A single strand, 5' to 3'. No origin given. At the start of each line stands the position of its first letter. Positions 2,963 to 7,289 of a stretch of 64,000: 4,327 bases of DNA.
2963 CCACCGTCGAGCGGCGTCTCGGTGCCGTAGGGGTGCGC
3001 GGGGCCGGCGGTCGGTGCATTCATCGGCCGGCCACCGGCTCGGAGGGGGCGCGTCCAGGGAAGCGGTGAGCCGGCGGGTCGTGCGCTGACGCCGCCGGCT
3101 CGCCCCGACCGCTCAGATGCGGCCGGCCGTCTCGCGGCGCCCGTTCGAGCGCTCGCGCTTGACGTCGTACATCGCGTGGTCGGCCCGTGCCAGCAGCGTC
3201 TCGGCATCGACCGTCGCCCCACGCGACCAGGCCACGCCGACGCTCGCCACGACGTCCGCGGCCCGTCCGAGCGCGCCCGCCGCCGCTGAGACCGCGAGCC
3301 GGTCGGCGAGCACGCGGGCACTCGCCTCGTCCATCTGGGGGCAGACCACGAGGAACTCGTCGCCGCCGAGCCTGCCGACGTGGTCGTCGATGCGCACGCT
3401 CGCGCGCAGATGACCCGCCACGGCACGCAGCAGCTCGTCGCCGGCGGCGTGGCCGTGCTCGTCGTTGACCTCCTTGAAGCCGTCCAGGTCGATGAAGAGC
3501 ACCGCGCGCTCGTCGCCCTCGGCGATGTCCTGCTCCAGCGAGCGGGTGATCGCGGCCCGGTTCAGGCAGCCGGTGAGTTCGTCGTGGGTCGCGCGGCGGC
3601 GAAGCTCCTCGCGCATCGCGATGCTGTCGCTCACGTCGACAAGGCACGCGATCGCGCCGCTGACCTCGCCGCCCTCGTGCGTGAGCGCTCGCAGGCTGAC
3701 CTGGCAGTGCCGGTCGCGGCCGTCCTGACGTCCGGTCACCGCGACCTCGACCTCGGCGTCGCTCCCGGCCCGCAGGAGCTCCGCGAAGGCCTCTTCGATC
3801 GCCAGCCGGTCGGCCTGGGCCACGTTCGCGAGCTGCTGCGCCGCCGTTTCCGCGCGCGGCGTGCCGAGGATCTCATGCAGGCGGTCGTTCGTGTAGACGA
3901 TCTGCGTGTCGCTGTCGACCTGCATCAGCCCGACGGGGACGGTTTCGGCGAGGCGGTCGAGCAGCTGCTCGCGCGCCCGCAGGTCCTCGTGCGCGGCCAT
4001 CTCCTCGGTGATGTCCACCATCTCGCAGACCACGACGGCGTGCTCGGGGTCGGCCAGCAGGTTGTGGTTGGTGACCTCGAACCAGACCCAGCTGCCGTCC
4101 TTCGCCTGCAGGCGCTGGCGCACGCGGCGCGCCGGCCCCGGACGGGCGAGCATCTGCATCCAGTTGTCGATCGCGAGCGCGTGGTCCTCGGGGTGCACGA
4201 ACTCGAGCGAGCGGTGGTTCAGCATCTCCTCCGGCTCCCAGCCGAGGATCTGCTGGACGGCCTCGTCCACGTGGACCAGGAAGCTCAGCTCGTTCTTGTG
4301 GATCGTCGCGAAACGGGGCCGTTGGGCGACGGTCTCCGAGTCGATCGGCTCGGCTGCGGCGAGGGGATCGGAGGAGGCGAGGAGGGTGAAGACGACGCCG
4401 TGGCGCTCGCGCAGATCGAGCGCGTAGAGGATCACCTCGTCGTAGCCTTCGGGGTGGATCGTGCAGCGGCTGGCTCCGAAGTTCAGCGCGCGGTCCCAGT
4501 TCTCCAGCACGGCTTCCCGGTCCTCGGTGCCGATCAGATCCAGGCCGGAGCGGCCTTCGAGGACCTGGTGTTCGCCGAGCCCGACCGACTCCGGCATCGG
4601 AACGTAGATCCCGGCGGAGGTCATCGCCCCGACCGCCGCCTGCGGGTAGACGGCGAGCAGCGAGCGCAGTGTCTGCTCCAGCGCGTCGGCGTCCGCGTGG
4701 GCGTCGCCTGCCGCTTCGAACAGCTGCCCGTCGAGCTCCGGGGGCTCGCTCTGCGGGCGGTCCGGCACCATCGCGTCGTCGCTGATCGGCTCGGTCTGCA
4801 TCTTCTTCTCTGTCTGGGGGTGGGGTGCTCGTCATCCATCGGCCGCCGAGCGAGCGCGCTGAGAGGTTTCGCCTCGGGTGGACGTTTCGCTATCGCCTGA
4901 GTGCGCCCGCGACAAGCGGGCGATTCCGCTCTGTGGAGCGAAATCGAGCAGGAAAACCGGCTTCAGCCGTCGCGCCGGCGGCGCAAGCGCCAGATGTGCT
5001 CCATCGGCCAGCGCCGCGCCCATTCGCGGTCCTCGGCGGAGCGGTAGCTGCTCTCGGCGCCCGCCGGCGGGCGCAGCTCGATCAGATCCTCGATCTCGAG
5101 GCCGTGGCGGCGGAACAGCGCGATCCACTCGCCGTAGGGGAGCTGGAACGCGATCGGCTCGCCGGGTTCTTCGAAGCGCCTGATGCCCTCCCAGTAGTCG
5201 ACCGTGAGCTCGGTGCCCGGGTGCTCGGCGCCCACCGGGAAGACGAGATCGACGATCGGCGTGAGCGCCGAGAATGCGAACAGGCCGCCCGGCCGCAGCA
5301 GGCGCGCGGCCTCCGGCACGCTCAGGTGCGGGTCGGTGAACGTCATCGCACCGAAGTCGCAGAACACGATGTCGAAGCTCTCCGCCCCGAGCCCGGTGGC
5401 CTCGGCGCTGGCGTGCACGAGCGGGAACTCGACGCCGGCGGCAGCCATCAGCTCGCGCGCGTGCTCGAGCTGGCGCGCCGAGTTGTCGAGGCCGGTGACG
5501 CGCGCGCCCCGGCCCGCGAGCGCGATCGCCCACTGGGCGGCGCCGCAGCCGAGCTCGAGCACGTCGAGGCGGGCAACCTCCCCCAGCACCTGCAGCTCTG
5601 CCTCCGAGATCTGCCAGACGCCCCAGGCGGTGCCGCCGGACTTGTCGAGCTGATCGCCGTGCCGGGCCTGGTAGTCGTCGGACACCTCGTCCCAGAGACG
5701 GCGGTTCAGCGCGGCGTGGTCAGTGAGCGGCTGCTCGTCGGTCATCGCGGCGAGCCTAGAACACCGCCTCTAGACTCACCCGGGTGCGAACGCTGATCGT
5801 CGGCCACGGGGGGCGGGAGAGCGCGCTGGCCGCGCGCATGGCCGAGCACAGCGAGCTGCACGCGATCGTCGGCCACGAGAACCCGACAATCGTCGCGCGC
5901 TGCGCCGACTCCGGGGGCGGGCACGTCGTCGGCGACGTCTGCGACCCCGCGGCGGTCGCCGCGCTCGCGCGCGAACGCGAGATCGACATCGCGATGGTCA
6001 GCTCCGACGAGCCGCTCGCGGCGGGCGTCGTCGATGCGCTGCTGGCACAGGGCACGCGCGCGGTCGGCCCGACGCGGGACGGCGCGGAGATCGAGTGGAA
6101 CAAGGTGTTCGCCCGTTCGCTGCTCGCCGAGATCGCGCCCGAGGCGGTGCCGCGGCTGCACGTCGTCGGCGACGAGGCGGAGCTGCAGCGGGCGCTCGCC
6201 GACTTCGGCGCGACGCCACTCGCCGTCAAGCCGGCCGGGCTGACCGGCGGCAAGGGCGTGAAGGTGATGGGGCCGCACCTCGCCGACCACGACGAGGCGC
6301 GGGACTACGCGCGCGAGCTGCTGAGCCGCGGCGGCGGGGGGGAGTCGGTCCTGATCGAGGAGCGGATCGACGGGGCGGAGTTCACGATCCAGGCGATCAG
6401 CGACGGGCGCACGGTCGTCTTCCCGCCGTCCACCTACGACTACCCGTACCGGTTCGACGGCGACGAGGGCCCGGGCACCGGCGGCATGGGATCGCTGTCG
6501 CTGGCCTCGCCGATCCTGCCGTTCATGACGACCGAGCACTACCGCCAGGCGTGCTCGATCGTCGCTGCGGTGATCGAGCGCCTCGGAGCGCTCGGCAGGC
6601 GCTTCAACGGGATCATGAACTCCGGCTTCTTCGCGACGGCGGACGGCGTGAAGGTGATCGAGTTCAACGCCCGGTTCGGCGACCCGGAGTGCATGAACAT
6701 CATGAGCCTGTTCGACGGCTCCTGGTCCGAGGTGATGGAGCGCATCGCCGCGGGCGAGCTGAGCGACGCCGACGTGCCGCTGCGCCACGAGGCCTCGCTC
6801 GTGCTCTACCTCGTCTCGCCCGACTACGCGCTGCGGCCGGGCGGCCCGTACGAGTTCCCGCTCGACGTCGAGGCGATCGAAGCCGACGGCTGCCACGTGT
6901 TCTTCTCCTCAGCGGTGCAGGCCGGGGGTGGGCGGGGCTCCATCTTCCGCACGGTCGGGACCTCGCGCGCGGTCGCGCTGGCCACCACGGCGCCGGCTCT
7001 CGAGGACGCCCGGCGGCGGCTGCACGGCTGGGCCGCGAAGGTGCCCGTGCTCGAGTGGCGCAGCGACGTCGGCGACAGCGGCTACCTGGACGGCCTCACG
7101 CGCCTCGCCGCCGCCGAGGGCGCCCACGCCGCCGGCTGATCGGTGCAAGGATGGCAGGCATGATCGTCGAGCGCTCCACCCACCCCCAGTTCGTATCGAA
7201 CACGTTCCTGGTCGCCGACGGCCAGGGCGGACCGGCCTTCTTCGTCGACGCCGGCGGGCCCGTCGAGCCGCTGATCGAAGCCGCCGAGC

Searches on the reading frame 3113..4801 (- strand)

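Call 53: search_protein_families(library=pfam, proteins=[window:3113-4801:-], max_evalue=0.0001)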
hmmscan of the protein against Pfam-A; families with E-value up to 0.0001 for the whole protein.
window:3113-4801:- (562 aa): 8 families
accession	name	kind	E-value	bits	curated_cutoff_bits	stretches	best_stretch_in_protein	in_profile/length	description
PF00990.26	GGDEF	-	3.8e-34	118.2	23.8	1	404-553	1-160/161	Diguanylate cyclase, GGDEF domain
PF08447.18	PAS_3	-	7.6e-21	74.6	25.6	1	176-251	2-77/89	PAS fold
PF00989.32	PAS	-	1.1e-19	70.9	22.6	2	280-387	2-110/113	PAS fold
PF08448.16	PAS_4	-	2.2e-19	70.2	23.1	2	286-392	2-107/110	PAS fold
PF13426.13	PAS_9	-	8.9e-18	64.9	27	2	289-392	1-103/103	PAS domain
PF13188.13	PAS_8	-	6.6e-06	26.3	21.8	0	280-335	2-57/65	PAS domain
PF14598.12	PAS_11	-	1.7e-05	25.2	25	1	164-243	4-81/109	PAS domain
PF13596.12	PAS_10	-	2.9e-05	25.1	22.1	1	281-390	1-105/106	PAS domain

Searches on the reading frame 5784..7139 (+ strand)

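Call 53: search_protein_families(library=pfam, proteins=[window:5784-7139:+], max_evalue=0.0001)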
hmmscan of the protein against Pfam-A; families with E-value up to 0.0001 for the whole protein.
window:5784-7139:+ (451 aa): 2 families
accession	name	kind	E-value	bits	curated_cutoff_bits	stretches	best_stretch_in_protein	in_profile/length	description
PF01071.24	GARS_A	-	7.2e-42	143.9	27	1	106-303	2-194/194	Phosphoribosylglycinamide synthetase, ATP-grasp (A) domain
PF02844.21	GARS_N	-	5.3e-19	69.3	29.5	1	1-104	1-100/100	Phosphoribosylglycinamide synthetase, N domain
